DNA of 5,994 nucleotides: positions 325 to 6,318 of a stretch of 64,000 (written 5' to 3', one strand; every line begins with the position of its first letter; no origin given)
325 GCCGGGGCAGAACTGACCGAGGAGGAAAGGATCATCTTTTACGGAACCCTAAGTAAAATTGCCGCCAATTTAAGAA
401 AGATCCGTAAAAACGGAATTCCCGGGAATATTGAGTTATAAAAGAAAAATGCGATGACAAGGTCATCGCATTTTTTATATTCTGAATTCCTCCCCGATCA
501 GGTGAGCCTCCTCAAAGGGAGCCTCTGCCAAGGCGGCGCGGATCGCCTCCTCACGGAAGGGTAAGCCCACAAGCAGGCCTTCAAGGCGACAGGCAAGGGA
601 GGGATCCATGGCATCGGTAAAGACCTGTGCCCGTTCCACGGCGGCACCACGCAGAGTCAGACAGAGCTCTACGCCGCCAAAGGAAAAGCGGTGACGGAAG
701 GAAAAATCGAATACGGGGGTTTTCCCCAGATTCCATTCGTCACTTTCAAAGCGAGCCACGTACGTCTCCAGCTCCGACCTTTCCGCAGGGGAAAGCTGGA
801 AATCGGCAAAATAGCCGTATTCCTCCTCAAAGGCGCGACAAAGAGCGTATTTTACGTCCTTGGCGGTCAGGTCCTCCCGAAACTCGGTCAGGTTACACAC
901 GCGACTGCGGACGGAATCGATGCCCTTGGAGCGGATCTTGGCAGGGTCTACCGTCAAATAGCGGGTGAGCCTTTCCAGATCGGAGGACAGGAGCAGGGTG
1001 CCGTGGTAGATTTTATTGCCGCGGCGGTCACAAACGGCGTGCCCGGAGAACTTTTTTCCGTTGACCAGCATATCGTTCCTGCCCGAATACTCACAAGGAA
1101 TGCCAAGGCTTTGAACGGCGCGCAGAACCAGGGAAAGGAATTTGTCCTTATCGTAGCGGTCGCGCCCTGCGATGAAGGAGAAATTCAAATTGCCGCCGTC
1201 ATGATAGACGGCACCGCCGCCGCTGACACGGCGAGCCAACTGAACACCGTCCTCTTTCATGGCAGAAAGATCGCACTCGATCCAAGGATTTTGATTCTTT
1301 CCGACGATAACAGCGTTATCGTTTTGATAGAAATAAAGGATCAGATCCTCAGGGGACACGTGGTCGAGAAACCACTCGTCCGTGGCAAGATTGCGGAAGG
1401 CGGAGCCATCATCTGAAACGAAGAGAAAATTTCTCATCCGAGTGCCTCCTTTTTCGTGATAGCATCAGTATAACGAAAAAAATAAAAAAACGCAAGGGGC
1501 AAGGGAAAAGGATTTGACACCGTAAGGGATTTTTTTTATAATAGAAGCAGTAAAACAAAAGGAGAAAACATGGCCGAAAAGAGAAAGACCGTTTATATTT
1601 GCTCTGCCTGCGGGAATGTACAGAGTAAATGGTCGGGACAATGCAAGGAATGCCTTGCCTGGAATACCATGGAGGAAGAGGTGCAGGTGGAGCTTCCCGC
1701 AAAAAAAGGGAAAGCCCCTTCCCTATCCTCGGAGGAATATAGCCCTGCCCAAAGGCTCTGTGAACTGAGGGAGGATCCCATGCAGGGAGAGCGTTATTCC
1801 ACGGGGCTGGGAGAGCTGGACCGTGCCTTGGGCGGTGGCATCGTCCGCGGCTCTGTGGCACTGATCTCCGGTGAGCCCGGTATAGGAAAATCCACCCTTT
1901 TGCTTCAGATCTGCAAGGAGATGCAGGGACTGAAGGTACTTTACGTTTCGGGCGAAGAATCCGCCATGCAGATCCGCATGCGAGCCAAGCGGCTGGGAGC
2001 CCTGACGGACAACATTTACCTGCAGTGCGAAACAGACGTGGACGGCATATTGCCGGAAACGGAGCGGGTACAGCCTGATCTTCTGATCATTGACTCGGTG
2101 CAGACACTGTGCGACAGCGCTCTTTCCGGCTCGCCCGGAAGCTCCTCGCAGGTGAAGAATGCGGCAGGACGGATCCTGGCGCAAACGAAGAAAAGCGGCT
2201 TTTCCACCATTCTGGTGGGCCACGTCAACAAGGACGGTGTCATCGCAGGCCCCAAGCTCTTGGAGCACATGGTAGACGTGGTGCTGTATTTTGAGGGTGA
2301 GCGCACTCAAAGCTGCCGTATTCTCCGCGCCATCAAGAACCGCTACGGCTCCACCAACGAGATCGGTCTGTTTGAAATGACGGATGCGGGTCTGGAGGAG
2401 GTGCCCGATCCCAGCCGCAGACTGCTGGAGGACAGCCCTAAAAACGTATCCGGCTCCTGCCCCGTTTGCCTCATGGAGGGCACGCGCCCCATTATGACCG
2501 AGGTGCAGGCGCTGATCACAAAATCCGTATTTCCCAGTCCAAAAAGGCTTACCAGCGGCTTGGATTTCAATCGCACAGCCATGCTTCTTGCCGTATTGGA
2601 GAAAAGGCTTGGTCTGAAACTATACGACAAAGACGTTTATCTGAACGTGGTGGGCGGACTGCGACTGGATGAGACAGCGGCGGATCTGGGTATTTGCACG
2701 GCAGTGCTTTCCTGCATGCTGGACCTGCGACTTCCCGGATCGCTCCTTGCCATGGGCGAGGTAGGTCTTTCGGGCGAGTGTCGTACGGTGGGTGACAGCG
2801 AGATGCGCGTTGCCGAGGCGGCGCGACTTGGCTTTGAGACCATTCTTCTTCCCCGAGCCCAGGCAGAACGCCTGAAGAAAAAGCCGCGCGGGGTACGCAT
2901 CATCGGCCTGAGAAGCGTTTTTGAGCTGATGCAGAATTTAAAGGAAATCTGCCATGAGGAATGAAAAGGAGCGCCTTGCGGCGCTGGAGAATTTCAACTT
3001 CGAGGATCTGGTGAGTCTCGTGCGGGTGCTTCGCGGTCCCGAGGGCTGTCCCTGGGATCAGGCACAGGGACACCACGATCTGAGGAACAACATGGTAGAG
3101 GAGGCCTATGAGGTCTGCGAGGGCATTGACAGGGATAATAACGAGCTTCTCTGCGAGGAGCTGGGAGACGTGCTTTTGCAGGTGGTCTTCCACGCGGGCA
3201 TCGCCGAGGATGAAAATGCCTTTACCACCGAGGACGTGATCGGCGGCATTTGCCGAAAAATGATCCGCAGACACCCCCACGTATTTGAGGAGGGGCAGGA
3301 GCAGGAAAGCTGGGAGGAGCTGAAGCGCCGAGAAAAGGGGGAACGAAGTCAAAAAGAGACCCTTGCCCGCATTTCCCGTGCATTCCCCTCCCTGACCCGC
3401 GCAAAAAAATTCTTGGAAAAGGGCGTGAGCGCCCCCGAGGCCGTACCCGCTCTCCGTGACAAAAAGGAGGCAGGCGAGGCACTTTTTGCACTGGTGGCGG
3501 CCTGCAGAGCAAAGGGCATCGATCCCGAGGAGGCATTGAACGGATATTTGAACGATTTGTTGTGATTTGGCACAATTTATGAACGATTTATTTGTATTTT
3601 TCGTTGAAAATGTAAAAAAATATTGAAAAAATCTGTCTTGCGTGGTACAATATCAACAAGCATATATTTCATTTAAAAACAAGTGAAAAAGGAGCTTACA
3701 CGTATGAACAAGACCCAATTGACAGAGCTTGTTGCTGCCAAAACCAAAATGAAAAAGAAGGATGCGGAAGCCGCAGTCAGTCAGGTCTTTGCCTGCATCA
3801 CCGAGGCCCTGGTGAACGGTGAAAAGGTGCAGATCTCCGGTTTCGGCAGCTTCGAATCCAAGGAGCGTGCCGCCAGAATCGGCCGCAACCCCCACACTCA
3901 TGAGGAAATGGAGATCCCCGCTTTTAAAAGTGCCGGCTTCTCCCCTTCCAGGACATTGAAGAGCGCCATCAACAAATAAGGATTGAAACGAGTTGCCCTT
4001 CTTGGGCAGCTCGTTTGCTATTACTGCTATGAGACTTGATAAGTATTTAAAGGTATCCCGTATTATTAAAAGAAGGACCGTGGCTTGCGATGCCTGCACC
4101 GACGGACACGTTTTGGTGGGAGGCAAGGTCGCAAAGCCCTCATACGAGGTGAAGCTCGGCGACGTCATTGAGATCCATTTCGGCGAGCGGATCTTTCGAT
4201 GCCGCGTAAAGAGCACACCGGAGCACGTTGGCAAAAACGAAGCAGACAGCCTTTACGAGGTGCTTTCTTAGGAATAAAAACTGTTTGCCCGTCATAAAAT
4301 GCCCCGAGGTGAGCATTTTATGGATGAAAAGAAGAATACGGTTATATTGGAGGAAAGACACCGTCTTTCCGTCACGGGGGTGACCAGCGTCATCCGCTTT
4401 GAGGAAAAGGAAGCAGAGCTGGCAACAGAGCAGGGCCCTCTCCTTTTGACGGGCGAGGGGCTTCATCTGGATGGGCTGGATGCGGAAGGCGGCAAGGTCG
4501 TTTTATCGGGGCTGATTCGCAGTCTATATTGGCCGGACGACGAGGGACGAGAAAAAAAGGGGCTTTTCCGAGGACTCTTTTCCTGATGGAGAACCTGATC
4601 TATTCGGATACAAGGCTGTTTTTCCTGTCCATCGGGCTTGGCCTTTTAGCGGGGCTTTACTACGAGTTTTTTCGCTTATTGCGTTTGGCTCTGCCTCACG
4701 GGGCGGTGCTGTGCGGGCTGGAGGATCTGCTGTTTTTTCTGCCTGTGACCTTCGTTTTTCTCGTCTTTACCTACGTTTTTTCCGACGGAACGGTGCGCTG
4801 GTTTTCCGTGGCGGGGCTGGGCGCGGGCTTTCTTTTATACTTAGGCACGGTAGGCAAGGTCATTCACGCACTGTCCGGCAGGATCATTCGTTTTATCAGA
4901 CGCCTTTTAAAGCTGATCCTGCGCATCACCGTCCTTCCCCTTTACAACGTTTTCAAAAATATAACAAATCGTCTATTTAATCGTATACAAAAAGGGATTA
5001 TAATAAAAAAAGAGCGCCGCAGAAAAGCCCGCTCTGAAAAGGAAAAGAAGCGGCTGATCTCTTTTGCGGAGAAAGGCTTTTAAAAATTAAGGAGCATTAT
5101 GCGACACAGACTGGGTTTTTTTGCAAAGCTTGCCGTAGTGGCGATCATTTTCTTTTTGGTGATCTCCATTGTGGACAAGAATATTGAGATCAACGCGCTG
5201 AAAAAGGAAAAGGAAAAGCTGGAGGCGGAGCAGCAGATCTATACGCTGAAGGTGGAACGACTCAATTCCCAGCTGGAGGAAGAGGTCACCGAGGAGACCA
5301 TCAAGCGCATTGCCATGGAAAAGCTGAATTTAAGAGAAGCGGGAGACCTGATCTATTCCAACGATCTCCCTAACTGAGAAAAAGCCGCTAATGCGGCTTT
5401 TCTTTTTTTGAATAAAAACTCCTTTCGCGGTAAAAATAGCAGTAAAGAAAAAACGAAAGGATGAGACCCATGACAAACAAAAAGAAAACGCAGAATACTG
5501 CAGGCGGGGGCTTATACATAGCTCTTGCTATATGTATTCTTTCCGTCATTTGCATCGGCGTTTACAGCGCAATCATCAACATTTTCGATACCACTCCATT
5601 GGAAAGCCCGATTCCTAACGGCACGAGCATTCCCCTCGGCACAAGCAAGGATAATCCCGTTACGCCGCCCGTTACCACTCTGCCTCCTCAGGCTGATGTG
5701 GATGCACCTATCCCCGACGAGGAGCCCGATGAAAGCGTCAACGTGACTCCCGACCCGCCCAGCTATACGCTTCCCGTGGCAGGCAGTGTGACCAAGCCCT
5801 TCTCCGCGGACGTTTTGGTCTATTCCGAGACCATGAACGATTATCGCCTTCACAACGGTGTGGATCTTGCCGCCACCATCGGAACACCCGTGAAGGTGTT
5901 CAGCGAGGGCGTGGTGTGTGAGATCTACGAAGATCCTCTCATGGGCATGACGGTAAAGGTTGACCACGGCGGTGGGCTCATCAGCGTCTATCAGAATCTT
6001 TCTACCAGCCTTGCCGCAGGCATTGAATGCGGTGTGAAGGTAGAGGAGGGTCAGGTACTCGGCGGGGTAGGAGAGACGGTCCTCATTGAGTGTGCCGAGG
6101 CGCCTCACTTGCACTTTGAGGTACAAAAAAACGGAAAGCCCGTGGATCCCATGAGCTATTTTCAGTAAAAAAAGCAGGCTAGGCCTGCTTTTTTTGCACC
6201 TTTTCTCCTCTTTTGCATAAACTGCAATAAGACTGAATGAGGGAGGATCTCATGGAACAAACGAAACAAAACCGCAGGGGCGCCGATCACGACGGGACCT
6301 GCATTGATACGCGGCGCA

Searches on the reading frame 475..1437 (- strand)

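Call 84: search_protein_families(library=pfam, proteins=[window:475-1437:-], max_evalue=0.0001)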
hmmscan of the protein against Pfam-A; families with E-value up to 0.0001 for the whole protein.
window:475-1437:- (320 aa): 3 families
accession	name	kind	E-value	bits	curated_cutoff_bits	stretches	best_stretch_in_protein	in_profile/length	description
PF21948.1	LplA-B_cat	-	4.9e-61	206.6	27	1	13-204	2-200/200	Lipoyl protein ligase A/B catalytic domain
PF10437.14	Lip_prot_lig_C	-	5.1e-11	42.8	24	1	240-310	1-71/85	Bacterial lipoate protein ligase C-terminus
PF03099.24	BPL_LplA_LipB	-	3.5e-10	40.3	21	1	54-151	15-131/133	Biotin/lipoate A/B protein ligase family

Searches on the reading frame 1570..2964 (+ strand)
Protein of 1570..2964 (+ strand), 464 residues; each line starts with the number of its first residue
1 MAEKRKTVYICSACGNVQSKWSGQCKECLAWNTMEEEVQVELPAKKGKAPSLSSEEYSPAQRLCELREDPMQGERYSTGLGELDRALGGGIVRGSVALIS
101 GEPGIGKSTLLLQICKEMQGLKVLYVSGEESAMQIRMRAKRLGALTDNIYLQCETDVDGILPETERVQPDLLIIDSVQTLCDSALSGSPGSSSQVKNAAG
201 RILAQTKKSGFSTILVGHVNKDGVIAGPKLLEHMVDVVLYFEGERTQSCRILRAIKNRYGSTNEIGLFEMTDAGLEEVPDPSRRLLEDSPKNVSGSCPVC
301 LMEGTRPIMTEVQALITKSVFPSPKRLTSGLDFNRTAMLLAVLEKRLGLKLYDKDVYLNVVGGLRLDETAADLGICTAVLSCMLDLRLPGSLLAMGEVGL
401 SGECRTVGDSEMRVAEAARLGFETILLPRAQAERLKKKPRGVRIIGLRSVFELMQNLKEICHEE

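Call 19: search_protein_families(library=pfam, proteins=[window:1570-2964:+], max_evalue=0.001)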
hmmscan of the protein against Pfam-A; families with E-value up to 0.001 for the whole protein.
window:1570-2964:+ (464 aa): 13 families
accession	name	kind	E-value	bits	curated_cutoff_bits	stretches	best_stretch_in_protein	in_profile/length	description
PF06745.19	ATPase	-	2.7e-15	56.8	26.6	1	77-149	2-77/231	KaiC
PF13481.12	AAA_25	-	3.2e-13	50.2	27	1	83-223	22-194/195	AAA domain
PF18073.7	Zn_ribbon_LapB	-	9.2e-10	38.5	25.7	1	9-36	1-28/28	Rubredoxin metal binding domain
PF00004.35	AAA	-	3e-07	31.4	21.2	1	98-222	2-111/131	ATPase family associated with various cellular activities (AAA)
PF05362.19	Lon_C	-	6.5e-06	26.3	21.1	1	362-443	103-184/205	Lon protease (S16) C-terminal proteolytic domain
PF03796.21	DnaB_C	-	6.5e-06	26.2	27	1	77-139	3-67/255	DnaB-like helicase C terminal domain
PF13541.12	ChlI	-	2.8e-05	24.4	27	1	347-430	36-120/121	Subunit ChlI of Mg-chelatase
PF13191.12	AAA_16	-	8.5e-05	23.5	32.6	1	83-152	12-81/167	AAA ATPase domain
PF00154.27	RecA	-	9.4e-05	22.4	27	1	72-196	29-159/262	recA bacterial DNA recombination protein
PF13479.12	AAA_24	-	0.00013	22.4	27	1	96-185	4-81/195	AAA domain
PF25199.1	nSTAND_NTPase5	-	0.00049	20.4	34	0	94-131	41-81/145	Novel STAND NTPase 5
PF13401.12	AAA_22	-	0.00055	20.7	27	0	95-218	6-123/130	AAA domain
PF13173.12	AAA_14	-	0.00089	19.7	27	0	96-180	4-74/129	AAA domain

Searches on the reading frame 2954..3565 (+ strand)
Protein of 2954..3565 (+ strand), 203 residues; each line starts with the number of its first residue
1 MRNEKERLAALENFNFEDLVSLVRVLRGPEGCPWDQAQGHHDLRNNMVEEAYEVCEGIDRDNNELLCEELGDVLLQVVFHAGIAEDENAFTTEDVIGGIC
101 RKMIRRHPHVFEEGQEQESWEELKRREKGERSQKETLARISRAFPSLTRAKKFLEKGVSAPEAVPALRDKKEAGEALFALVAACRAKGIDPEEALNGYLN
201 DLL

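Call 19: search_protein_families(library=pfam, proteins=[window:2954-3565:+], max_evalue=0.001)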
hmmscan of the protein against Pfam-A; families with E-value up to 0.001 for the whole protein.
window:2954-3565:+ (203 aa): 1 family
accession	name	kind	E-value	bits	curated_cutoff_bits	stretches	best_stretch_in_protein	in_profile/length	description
PF03819.22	MazG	-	1.5e-28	99.3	22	1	38-111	1-74/74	MazG nucleotide pyrophosphohydrolase domain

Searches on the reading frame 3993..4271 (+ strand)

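Call 19: search_protein_families(library=pfam, proteins=[window:3993-4271:+], max_evalue=0.001)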
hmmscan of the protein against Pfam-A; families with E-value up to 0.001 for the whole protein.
window:3993-4271:+ (92 aa): 1 family
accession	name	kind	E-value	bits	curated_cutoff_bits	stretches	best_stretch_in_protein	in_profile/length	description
PF01479.30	S4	-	1e-12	48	22.8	1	13-59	1-48/48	S4 domain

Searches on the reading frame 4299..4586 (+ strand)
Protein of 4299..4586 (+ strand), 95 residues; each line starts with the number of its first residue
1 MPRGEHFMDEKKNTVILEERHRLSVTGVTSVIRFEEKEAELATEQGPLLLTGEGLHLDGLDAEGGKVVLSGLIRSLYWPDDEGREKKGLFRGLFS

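Call 19: search_protein_families(library=pfam, proteins=[window:4299-4586:+], max_evalue=0.001)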
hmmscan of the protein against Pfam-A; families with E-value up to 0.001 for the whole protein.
window:4299-4586:+ (95 aa): 1 family
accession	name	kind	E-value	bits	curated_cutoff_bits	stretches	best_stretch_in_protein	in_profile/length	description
PF07873.16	YabP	-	9.9e-14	51.3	27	1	15-76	3-62/64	YabP family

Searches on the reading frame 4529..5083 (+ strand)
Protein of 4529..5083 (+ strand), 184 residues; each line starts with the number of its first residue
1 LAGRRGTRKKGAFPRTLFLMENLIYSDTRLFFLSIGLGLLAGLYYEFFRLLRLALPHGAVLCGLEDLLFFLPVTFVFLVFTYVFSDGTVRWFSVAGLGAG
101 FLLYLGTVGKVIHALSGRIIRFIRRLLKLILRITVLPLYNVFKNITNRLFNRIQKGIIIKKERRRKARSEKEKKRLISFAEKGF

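Call 19: search_protein_families(library=pfam, proteins=[window:4529-5083:+], max_evalue=0.001)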
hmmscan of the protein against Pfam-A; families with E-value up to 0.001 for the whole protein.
window:4529-5083:+ (184 aa): 1 family
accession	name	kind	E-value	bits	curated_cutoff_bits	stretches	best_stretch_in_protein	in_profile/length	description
PF09578.15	Spore_YabQ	-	2.1e-16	60.3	27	1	31-108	1-78/79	Spore cortex protein YabQ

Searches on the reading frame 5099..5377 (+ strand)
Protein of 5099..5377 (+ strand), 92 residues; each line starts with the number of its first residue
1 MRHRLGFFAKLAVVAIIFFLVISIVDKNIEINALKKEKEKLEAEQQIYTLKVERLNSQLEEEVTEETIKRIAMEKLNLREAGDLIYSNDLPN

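Call 19: search_protein_families(library=pfam, proteins=[window:5099-5377:+], max_evalue=0.001)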
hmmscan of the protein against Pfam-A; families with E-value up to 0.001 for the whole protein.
window:5099-5377:+ (92 aa): 1 family
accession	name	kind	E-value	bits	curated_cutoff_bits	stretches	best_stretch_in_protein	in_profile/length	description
PF04977.20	DivIC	-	3.6e-05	23.9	28.9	1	17-86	5-75/80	Septum formation initiator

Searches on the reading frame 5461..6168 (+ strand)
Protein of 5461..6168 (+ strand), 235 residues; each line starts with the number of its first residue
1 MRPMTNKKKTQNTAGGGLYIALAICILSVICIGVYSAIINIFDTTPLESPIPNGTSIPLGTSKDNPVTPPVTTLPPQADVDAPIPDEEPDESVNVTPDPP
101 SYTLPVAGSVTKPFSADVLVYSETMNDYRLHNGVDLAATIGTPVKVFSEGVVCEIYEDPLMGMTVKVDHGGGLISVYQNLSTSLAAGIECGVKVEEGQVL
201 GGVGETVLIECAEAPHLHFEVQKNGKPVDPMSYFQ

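Call 19: search_protein_families(library=pfam, proteins=[window:5461-6168:+], max_evalue=0.001)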
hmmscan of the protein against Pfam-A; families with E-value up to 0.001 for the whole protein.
window:5461-6168:+ (235 aa): 1 family
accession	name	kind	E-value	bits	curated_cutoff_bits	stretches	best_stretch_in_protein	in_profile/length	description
PF01551.29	Peptidase_M23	-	3.5e-23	82.1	28.7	1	130-230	2-96/96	Peptidase family M23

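Call 89: search_protein_families(library=ncbifam, proteins=[window:5461-6168:+], max_evalue=0.1)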
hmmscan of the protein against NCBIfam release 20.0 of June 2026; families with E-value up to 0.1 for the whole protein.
window:5461-6168:+ (235 aa): 14 families
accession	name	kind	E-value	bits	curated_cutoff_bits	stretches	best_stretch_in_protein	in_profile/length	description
NF052530.1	Heli_ShapePgp3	exception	3.6e-19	68.9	300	1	102-234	141-264/270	peptidoglycan metallopeptidase Pgp3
NF053738.1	S2SprSpoIIQBc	equivalog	4e-18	65.9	250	1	126-235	117-224/232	stage II sporulation protein SpoIIQ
NF053825.1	PdgNdpepShyA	equivalog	1.6e-12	46.9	700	1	130-232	295-391/425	peptidoglycan DD-endopeptidase ShyA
NF041208.1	celldiv_DipM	equivalog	3.5e-11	43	740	1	112-234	300-417/419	cell division endopeptidase DipM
NF052336.1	PdgHdaseHSB100310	equivalog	1.3e-09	37.9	500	1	103-227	36-147/316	peptidoglycan hydrolase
NF008652.0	PRK11649.1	equivalog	1.1e-08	34.2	341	1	131-231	313-407/439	murein DD-endopeptidase MepM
NF052529.1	PG_M23_Pgp6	exception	1e-07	31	600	1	129-233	333-431/452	peptidoglycan metallopeptidase Pgp6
NF050804.1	CellDivDipMCaul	equivalog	1.3e-07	30.9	900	1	52-230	462-628/634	cell division endopeptidase DipM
NF053824.1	PdgNdpepShyC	equivalog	1.7e-07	30.5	700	1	129-225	294-384/429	peptidoglycan DD-endopeptidase ShyC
NF008644.1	PRK11637.1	equivalog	2e-07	30.3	270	1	121-233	276-382/385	murein hydrolase activator EnvC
NF047755.1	LIC_10271_M23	exception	0.00016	21.5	180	1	127-230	113-205/207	LIC_10271 family cell wall hydrolase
NF040883.1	amid_act_ActS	equivalog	0.002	17.4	375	1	131-234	136-233/242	amidase activator ActS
NF004799.0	PRK06148.1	subfamily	0.0026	15.8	1128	1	130-222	440-538/1015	hypothetical protein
NF008123.1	PRK10871.1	equivalog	0.022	14.1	311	1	101-234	245-362/365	murein hydrolase activator NlpD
